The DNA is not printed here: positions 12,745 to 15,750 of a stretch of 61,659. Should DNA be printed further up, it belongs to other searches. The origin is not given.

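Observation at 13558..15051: Intein splits aRF1 immediately after the catalytic GGQ glutamine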

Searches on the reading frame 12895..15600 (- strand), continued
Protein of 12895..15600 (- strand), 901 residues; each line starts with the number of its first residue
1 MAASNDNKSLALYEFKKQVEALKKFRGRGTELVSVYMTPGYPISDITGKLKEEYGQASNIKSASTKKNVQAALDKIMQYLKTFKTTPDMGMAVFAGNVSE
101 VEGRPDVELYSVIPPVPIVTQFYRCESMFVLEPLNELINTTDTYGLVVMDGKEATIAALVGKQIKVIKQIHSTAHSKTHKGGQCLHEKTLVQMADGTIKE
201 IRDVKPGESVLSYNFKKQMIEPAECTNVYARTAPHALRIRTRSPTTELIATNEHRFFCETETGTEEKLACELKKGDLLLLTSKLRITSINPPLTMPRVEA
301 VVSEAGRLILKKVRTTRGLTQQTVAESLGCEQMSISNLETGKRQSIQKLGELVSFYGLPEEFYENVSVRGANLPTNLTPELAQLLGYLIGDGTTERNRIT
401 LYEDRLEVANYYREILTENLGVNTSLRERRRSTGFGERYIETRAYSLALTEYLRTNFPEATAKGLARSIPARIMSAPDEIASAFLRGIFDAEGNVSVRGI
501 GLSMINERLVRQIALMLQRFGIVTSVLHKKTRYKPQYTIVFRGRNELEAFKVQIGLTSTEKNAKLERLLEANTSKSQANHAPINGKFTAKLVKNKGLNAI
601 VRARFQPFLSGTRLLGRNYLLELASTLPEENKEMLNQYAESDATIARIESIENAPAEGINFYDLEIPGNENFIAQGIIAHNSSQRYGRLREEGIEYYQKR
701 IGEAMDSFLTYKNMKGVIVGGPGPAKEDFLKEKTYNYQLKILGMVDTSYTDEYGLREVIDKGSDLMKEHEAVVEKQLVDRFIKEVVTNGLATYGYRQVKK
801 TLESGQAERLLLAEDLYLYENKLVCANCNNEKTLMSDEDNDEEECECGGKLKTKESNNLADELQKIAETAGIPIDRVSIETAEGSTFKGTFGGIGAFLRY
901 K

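Call 29: find_related_loci(query=window:12895-15600:-, collection=genome_contigs, flank=3000)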
Query window:12895-15600:- (901 aa) in genome_contigs; peptide patterns used: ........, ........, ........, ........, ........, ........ (x = any residue, [..] = any of these).
225 stretches matched a pattern; 2 encode a relative of the query (tblastn E <= 1e-3); 2 distinct loci.
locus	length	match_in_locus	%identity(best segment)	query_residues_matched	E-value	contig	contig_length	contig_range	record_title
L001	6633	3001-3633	26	377-574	8e-8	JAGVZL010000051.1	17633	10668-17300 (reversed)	Candidatus Woesearchaeota archaeon isolate RIFOXYB1_FULL_31_12 rifoxyb1_full_scaffold_1111, whole genome shotgun sequenc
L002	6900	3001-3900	27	178-552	4e-6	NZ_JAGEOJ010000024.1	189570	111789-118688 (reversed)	Actinomadura barringtoniae strain GKU 128 24, whole genome shotgun sequence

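Call 33: find_encoding_contigs(protein=P0004, flank=5000, max_places=3)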
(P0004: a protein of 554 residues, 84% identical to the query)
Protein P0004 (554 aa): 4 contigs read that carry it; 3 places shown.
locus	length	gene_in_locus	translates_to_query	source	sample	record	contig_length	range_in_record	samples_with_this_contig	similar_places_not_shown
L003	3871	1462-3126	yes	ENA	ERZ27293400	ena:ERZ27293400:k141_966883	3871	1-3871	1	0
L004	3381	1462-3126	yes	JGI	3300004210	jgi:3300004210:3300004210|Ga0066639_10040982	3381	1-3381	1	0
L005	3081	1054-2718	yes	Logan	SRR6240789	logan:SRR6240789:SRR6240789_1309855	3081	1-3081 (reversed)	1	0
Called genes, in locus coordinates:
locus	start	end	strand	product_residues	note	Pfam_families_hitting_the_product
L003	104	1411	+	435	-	PF02403:Seryl_tRNA_N, PF00587:tRNA-synt_2b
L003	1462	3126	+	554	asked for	PF03463:eRF1_1, PF18854:baeRF_family10 (faint), PF01079:Hint, PF14890:Intein_splicing, PF03464:eRF1_2, PF03465:eRF1_3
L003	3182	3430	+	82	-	-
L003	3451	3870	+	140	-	?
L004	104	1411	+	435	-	PF02403:Seryl_tRNA_N, PF00587:tRNA-synt_2b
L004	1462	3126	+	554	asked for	PF03463:eRF1_1, PF18854:baeRF_family10 (faint), PF01079:Hint, PF14890:Intein_splicing, PF03464:eRF1_2, PF03465:eRF1_3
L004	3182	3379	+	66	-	?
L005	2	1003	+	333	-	?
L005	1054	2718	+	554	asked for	PF03463:eRF1_1, PF18854:baeRF_family10 (faint), PF01079:Hint, PF14890:Intein_splicing, PF03464:eRF1_2, PF03465:eRF1_3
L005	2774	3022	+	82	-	-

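Call 54: predict_structure(alignment_id=A1)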
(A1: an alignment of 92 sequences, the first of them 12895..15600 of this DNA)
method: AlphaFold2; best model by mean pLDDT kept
length: 901 residues; sequences in the alignment: 92
mean_pLDDT: 91.6   pTM: 0.64
mean pLDDT of the five models: 91.6, 91.4, 91.3, 91.2, 90.1
residues with pLDDT >= 90: 705; 70-90: 166; 50-70: 17; < 50: 13
segments of 3 or more residues with pLDDT < 50: 1-4, 175-181
pLDDT, mean of each block of 10 residues (from residue 1): 58 87 88 94 94 93 93 96 92 92 88 89 93 84 92 93 92 57 85 97 96 96 92 93 96 94 95 97 95 86 92 96 95 93 82 92 84 95 98 96 96 96 94 79 95 96 96 97 98 95 97 97 96 93 96 97 97 87 95 83 94 94 91 94 97 91 91 96 60 88 95 93 90 93 94 94 90 91 91 95 94 91 93 91 91 92 92 90 91 94 83
secondary structure, 60 per line:
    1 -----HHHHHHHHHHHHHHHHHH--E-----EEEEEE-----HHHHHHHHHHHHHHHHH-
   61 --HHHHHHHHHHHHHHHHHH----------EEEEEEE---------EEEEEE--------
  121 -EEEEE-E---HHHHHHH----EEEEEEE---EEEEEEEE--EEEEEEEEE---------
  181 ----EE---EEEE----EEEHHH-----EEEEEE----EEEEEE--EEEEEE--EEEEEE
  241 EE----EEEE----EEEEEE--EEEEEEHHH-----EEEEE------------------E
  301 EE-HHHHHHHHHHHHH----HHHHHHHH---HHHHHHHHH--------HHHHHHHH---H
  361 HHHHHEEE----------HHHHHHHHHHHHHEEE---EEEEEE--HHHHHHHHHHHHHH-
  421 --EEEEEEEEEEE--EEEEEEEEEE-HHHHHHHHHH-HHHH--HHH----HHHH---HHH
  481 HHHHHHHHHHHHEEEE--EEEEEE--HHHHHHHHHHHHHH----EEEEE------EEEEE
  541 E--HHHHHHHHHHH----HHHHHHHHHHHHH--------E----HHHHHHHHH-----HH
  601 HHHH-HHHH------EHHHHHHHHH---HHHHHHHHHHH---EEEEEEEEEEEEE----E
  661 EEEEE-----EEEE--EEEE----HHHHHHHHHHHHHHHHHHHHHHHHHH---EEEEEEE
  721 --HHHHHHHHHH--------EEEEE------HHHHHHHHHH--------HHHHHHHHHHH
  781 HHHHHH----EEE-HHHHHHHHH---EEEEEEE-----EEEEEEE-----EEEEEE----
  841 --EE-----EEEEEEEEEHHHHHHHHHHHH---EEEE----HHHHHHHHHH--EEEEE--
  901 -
elements in order (helices of 4 or more, strands of 3 or more residues): H6-23 E32-37 H43-59 H63-80 E91-97 E107-112 E122-126 H132-138 E143-149 E153-160 E163-171 E190-193 E198-200 E209-214 E219-224 E227-232 E235-242 E247-250 E255-260 E263-268 E277-281 E300-302 H304-316 H321-328 H332-340 H349-356 H360-365 E366-368 H379-391 E392-394 E398-403 H406-419 E423-433 E436-445 H447-456 H458-461 H471-474 H478-492 E493-496 E499-504 H507-520 E525-529 E536-541 H544-554 H559-571 H585-593 H599-604 H606-609 H617-625 H629-639 E643-655 E660-665 E671-674 E677-680 H685-710 E714-720 H723-732 E741-745 H752-761 H770-786 E791-793 H795-803 E807-813 E819-825 E831-836 E850-858 H859-870 E874-877 H882-891 E894-898

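Call 57: fold_search(model_id=the predicted structure, library=pdb)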
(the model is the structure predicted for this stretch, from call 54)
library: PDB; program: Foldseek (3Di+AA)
matches with E <= 10: 877; with E <= 0.001: 126
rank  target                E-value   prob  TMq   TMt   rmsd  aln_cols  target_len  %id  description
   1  7qss                  1.6e-24  1.00  0.38  0.76   5.0       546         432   16  Crystal structure of homing endonuclease-associated TliVMA intein (C1A) (released 2022-03-30)
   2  4af1                  1.8e-23  1.00  0.28  0.57  14.7       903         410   16  Archeal Release Factor aRF1 (released 2013-03-20)
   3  2cw7                  1.4e-21  1.00  0.39  0.62   7.7       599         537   17  Crystal structure of intein homing endonuclease II (released 2006-04-18)
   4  7qsu                  4.7e-20  1.00  0.34  0.80   5.3       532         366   14  Crystal structure of homing endonuclease-associated TliVMA intein (C1A, d333-339) (released 2022-03-30)
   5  9i2d_CR               5.5e-20  1.00  0.25  0.47  16.4       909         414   13  NMT1-NAC bound human RNC with 10 amino acid ARF1-linker (released 2026-02-04)
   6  5lzv_ii               1.3e-19  1.00  0.25  0.47  18.0       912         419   12  Structure of the mammalian ribosomal termination complex with accommodated eRF1(AAQ) and ABCE1. (released 2016-11-30)
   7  1dq3                  2.1e-19  1.00  0.35  0.64   7.5       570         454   18  CRYSTAL STRUCTURE OF AN ARCHAEAL INTEIN-ENCODED HOMING ENDONUCLEASE PI-PFUI (released 2000-07-05)
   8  5lzu_ii               2.5e-19  1.00  0.25  0.48  17.2       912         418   13  Structure of the mammalian ribosomal termination complex with accommodated eRF1 (released 2016-11-30)
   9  3jag_ii               3.4e-19  1.00  0.25  0.49  18.0       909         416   12  Structure of a mammalian ribosomal termination complex with ABCE1, eRF1(AAQ), and the UAA stop codon (released 2015-08-12)
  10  5lzt_ii               4.9e-19  1.00  0.37  0.75   9.7       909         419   13  Structure of the mammalian ribosomal termination complex with eRF1 and eRF3. (released 2016-11-30)
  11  6zme_CH               3.8e-17  1.00  0.20  0.37  18.7       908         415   13  SARS-CoV-2 Nsp1 bound to the human CCDC124-80S-eERF1 ribosome complex (released 2020-08-12)
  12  8ip8_bl               4.0e-17  1.00  0.25  0.46  16.6       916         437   12  Wheat 80S ribosome stalled on AUG-Stop boron dependently (released 2024-02-21)
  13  7qst                  2.0e-16  1.00  0.32  0.73   5.2       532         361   14  Crystal structure of homing endonuclease-associated PhoVMA intein (C1A) (released 2022-03-30)
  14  3j5y_A                1.7e-15  1.00  0.37  0.74   8.9       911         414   12  Structure of the mammalian ribosomal pre-termination complex associated with eRF1-eRF3-GDPNP (released 2013-12-25)
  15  5dmq_B                2.2e-15  1.00  0.27  0.57  14.0       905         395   12  Crystal structure of mouse eRF1 in complex with Reverse Transcriptase (RT) of Moloney Murine Leukemia Virus (released 2016-07-06)
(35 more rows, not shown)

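Call 62: find_encoding_contigs(protein=P0053, flank=10000, max_places=2)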
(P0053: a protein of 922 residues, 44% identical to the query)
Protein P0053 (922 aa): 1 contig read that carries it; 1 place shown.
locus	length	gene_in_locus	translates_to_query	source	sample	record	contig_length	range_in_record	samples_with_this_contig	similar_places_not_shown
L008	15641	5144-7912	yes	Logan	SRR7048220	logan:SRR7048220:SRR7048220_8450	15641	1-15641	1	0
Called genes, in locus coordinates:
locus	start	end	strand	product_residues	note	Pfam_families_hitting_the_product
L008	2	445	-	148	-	?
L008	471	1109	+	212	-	-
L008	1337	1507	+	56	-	-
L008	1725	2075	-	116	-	PF00719:Pyrophosphatase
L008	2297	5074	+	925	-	PF00133:tRNA-synt_1, PF09334:tRNA-synt_1g, PF01406:tRNA-synt_1e (weak), PF08264:Anticodon_1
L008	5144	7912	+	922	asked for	PF03463:eRF1_1, PF03464:eRF1_2 (weak), PF18854:baeRF_family10 (faint), PF14890:Intein_splicing, PF14528:LAGLIDADG_3, PF01381:HTH_3 (weak), PF03464:eRF1_2, PF03465:eRF1_3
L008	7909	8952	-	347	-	PF01137:RTC, PF05189:RTC_insert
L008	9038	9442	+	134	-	-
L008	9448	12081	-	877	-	PF01326:PPDK_N, PF00391:PEP-utilizers, PF02896:PEP-utilizers_C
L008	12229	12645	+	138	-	-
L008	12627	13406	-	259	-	PF01026:TatD_DNase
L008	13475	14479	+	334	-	PF01699:Na_Ca_ex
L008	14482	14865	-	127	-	PF01201:Ribosomal_S8e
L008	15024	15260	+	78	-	PF01423:LSM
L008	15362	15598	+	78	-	PF01907:Ribosomal_L37e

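Call 65: find_related_loci(query=A1, collection=genome_contigs, flank=3000)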
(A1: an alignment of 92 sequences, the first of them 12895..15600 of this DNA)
Query A1 (901 aa) in genome_contigs; peptide patterns used: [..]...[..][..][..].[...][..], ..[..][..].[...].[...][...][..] (x = any residue, [..] = any of these).
600 stretches matched a pattern (row limit reached: there are more); 596 encode a relative of the query (tblastn E <= 1e-3); the best 80 are kept; 80 distinct loci.
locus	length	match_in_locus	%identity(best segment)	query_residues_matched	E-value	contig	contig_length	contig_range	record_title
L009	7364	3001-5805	42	7-901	0e+0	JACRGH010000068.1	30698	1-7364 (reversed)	MAG: Candidatus Micrarchaeota archaeon isolate NC_groundwater_1746_Pr3_B-0.1um_53_26 SR-2_scaffold_141_3516188, whole ge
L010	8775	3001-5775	39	13-901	0e+0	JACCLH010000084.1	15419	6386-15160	MAG: Candidatus Micrarchaeota archaeon isolate Sv348 k141_1766574, whole genome shotgun sequence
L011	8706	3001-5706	37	13-898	0e+0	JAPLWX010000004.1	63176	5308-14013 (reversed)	MAG: Candidatus Micrarchaeota archaeon isolate LacPavin_0419_WC90_MAG_54_17 LacPavin_0419_WC90_scaffold_186928, whole ge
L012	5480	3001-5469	38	8-816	2e-171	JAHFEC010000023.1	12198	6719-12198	MAG: Candidatus Micrarchaeota archaeon isolate nzgw26 NODE_5246_length_12199_cov_2.508445, whole genome shotgun sequence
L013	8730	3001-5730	46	8-901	0e+0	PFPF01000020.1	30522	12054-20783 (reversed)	MAG: Candidatus Micrarchaeota archaeon CG_4_10_14_0_2_um_filter_60_11 CG_4_10_14_0.2_scaffold_437_c, whole genome shotgu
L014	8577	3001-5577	34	13-900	3e-144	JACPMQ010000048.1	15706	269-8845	MAG: Candidatus Woesearchaeota archaeon isolate NC_groundwater_553_Ag_S-0.1um_36_10 S35_SO-1_scaffold_291513, whole geno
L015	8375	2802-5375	33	13-900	4e-138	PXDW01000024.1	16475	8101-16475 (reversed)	MAG: Candidatus Woesearchaeota archaeon isolate T3Sed10_350R1 T3-Sed10-C6965, whole genome shotgun sequence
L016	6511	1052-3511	33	13-816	6e-137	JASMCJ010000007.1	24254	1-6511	MAG: Candidatus Woesearchaeota archaeon isolate ETNP3_MAG_14 c_000000189112, whole genome shotgun sequence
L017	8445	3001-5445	34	13-816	4e-136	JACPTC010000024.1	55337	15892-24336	MAG: Candidatus Woesearchaeota archaeon isolate NC_groundwater_722_Ag_S-0.2um_37_15 S36_SO-2_scaffold_186368, whole geno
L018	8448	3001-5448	34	13-816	2e-134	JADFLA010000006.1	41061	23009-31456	MAG: Nanoarchaeota archaeon isolate B4T1B8 B4T1B8_NODE1284, whole genome shotgun sequence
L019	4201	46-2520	35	3-814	1e-136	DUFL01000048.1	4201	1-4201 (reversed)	MAG TPA_asm: Candidatus Woesearchaeota archaeon isolate UBA10107 contig_23646, whole genome shotgun sequence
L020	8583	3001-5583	33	14-900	1e-130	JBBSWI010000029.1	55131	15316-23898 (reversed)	MAG: Nanoarchaeota archaeon isolate H43-bin028_1 H43_bin028_1_000000000029, whole genome shotgun sequence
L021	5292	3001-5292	34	13-766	3e-128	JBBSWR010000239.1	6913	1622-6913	MAG: Nanoarchaeota archaeon isolate H43-bin135_1 H43_bin135_1_000000000239, whole genome shotgun sequence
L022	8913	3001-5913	40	8-901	1e-130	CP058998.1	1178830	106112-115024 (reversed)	MAG: Candidatus Fermentimicrarchaeum limneticum isolate Sv326 chromosome, complete genome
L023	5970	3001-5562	32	11-900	2e-126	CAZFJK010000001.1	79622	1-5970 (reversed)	MAG TPA_asm: uncultured Methanosarcinales archaeon isolate SRP338002_co1_165 genome assembly, contig: NODE_292_length_79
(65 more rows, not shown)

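Call 75: find_encoding_contigs(protein=P0099, flank=6000, max_places=2)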
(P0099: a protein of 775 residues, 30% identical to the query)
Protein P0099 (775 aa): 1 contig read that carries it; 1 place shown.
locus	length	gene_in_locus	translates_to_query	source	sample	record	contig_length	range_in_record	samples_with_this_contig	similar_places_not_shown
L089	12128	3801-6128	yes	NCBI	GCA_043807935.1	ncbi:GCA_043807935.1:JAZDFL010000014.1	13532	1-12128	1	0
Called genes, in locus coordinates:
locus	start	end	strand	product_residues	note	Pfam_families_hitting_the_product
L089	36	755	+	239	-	PF00149:Metallophos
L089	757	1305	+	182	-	PF03167:UDG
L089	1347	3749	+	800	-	PF00133:tRNA-synt_1, PF09334:tRNA-synt_1g, PF08264:Anticodon_1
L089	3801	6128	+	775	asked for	PF03463:eRF1_1, PF03464:eRF1_2, PF14890:Intein_splicing, PF14528:LAGLIDADG_3, PF03464:eRF1_2, PF03465:eRF1_3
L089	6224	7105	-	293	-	-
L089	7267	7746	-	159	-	PF01936:NYN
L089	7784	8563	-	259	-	PF01026:TatD_DNase, PF01979:Amidohydro_1 (faint)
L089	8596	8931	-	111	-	PF01588:tRNA_bind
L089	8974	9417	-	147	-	PF00293:NUDIX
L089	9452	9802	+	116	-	PF18477:PIN_9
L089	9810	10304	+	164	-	PF00719:Pyrophosphatase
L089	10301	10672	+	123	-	-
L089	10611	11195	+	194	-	PF03876:SHS2_Rpb7-N, PF00575:S1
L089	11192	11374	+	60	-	PF06093:Spt4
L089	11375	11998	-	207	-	-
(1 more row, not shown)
